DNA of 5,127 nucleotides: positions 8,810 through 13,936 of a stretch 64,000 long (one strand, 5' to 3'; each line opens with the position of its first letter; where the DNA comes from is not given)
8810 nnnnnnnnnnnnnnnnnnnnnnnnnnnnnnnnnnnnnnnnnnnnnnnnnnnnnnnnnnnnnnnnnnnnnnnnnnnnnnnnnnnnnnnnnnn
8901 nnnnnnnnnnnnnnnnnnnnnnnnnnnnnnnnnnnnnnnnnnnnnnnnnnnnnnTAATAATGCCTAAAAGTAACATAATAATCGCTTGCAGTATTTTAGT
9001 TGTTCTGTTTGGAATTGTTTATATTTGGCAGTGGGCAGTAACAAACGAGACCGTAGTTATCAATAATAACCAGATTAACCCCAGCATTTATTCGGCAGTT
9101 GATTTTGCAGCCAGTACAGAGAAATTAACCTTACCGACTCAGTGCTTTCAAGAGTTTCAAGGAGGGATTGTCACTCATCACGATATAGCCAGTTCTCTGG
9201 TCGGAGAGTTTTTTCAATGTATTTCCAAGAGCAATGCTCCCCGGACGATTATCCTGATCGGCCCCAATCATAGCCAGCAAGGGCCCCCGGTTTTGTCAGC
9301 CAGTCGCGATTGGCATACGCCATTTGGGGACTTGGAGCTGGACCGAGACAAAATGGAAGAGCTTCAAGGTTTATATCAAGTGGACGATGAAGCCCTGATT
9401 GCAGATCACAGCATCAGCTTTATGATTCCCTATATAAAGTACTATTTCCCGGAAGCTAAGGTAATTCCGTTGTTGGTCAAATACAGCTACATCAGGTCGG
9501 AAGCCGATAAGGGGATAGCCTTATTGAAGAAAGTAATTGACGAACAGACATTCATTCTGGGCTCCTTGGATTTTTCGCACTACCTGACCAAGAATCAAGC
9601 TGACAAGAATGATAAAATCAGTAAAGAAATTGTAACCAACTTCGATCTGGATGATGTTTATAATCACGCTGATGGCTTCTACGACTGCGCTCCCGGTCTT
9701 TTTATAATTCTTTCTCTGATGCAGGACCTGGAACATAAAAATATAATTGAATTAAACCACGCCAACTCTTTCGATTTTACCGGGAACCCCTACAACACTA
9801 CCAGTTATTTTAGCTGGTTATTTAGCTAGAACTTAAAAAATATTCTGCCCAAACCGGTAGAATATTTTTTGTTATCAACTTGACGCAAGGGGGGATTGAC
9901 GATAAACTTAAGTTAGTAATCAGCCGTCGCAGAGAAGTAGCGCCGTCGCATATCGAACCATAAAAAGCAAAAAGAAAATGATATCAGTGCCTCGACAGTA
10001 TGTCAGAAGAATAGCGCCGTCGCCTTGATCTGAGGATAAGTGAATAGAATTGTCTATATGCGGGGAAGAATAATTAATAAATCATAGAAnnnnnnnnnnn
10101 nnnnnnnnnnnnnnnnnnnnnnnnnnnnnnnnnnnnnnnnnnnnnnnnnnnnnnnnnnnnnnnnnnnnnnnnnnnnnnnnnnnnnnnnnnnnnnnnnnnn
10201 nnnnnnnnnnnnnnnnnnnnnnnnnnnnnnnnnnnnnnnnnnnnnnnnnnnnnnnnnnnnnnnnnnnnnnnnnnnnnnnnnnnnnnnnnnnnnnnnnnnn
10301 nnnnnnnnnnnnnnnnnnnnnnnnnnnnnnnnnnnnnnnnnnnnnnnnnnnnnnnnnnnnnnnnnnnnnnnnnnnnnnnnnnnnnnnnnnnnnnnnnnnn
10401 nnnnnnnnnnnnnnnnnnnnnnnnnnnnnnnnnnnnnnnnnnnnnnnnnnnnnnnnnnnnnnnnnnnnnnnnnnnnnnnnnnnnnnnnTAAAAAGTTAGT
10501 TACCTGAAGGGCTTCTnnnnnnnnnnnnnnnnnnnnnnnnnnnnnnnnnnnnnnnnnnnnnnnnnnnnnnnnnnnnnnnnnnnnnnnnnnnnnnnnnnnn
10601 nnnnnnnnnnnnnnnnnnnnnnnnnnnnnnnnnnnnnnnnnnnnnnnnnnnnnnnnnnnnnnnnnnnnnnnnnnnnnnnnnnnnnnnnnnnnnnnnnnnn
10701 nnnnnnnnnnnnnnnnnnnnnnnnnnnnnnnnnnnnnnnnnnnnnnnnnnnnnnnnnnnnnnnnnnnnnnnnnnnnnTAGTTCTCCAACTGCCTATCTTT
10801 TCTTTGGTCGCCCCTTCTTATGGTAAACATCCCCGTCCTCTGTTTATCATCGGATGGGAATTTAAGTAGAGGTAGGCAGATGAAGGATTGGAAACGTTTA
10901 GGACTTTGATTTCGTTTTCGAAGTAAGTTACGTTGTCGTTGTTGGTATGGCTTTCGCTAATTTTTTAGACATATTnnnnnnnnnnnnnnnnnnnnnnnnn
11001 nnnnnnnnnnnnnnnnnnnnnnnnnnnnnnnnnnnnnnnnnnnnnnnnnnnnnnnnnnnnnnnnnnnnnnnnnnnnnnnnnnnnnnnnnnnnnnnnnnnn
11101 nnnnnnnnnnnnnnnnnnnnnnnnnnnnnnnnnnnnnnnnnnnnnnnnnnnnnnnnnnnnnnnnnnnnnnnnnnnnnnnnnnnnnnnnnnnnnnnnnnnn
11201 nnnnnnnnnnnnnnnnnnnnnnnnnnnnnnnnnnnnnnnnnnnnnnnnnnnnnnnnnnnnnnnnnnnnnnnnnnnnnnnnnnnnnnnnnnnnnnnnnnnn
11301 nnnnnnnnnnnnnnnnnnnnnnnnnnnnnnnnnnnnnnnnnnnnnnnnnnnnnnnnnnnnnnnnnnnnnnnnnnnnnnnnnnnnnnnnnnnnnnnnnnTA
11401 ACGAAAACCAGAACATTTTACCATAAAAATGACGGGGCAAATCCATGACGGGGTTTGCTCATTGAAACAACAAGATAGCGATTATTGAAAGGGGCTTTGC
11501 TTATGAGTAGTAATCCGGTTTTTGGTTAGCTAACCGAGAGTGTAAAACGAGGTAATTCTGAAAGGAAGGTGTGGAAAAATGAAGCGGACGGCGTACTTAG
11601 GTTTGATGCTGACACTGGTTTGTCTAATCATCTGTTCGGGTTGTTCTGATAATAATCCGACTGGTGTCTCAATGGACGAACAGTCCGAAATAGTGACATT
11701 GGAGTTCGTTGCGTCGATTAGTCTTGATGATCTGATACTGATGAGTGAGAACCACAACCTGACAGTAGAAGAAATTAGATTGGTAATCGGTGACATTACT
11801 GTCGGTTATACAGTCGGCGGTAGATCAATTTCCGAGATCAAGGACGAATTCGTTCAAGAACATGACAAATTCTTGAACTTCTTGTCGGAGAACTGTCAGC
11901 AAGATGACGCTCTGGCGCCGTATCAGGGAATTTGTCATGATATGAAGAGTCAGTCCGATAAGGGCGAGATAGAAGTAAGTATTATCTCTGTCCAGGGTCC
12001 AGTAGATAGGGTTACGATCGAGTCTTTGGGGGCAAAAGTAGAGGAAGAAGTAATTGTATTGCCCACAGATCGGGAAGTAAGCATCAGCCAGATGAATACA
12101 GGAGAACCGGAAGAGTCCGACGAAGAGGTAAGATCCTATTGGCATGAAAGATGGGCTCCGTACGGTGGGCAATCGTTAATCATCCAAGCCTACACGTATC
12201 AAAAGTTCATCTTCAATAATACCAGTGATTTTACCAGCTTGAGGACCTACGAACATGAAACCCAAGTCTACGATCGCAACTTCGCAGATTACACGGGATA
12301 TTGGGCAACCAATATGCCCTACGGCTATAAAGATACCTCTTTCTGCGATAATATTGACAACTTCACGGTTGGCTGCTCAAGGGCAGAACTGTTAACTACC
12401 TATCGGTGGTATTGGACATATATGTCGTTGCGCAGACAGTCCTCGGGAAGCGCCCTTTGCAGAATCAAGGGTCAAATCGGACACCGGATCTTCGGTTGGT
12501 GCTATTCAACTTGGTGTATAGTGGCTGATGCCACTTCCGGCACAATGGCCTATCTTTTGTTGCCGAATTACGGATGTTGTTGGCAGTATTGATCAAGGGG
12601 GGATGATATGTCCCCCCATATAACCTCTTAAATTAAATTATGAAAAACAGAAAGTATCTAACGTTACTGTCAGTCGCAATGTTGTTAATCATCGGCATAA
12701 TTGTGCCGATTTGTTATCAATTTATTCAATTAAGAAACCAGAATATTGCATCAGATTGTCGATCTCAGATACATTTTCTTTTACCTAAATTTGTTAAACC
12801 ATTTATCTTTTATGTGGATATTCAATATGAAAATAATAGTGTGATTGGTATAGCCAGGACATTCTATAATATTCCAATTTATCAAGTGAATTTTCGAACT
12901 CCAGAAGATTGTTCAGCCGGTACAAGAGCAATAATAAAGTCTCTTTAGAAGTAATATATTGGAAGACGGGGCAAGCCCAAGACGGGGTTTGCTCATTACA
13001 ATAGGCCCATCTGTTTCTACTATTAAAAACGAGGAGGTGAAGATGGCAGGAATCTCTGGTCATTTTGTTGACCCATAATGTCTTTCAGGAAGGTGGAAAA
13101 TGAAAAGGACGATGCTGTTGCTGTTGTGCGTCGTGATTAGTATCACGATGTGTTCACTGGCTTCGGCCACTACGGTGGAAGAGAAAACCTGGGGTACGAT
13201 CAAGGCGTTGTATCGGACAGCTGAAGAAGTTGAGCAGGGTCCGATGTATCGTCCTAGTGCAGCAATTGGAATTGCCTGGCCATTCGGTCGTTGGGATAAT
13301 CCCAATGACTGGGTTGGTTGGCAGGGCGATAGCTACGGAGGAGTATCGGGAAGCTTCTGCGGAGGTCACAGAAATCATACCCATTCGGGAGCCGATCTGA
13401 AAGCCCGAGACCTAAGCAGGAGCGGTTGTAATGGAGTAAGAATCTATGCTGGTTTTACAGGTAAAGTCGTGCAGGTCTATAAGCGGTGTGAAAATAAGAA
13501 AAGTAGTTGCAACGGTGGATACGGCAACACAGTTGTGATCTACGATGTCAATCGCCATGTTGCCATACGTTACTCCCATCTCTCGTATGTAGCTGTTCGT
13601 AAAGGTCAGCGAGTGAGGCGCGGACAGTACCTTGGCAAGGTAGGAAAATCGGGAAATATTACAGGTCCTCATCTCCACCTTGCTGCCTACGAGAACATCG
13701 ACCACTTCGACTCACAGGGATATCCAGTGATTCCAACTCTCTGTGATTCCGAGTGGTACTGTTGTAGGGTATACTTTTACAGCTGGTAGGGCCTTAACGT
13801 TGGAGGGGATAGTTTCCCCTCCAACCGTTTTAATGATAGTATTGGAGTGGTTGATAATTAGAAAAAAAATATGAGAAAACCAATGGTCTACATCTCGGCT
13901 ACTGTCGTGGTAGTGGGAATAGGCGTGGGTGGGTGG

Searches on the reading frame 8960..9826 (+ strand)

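Call 55: search_protein_families(library=pfam, max_evalue=0.00001, proteins=[window:8960-9826:+])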
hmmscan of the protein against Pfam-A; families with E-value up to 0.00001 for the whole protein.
window:8960-9826:+ (289 aa): 1 family
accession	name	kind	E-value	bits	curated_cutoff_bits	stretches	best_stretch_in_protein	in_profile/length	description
PF01875.22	Memo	-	2.1e-27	96.4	27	1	78-284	47-266/269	Memo-like protein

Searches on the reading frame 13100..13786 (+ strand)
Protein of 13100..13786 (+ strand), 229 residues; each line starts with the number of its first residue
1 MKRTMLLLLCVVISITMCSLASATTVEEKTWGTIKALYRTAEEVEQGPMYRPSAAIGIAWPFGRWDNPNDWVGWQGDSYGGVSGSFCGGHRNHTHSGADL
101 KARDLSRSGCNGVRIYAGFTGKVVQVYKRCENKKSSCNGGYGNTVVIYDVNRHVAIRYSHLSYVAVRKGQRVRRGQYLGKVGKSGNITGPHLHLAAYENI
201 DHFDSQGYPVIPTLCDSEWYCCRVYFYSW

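Call 55: search_protein_families(library=pfam, max_evalue=0.00001, proteins=[window:13100-13786:+])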
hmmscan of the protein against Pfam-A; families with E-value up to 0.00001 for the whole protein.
window:13100-13786:+ (229 aa): 1 family
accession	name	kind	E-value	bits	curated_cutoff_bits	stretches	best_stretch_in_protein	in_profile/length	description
PF01551.29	Peptidase_M23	-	8.8e-18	64.7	28.7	1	111-203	12-94/96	Peptidase family M23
